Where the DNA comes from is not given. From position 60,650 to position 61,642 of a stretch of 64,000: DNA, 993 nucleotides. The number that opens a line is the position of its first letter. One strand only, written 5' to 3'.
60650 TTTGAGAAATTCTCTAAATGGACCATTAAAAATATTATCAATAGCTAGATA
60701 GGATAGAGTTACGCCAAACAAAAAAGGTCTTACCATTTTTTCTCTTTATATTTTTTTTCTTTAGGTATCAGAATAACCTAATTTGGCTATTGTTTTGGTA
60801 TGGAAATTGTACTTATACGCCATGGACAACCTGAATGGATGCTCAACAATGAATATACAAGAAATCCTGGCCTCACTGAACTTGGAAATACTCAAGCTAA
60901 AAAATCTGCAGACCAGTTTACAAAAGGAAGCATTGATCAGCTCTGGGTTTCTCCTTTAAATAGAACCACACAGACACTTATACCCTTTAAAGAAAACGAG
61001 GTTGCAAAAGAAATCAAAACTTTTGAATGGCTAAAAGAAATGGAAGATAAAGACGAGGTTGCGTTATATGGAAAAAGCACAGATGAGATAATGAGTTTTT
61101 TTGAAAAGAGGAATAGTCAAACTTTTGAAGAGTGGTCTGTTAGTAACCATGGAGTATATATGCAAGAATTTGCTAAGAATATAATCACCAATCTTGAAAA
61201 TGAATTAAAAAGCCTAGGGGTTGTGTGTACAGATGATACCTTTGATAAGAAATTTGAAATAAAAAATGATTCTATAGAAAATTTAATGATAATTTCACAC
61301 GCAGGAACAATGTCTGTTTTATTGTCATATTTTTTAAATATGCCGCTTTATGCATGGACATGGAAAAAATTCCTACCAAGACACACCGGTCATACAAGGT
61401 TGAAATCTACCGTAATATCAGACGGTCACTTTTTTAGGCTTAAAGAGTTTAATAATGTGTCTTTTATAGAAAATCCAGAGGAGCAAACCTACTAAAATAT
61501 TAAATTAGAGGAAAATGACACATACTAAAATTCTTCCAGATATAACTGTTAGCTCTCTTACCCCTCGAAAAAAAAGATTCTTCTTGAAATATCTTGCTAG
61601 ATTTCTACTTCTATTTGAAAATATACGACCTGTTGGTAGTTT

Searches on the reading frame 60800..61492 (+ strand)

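Call 45: search_protein_families(library=pfam, proteins=[window:60800-61492:+], max_evalue=0.0001)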
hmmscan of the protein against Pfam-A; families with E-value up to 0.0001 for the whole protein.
window:60800-61492:+ (231 aa): 1 family
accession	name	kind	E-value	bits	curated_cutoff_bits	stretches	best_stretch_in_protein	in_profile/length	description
PF00300.27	His_Phos_1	-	3.4e-19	69.7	21.7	1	3-190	1-170/194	Histidine phosphatase superfamily (branch 1)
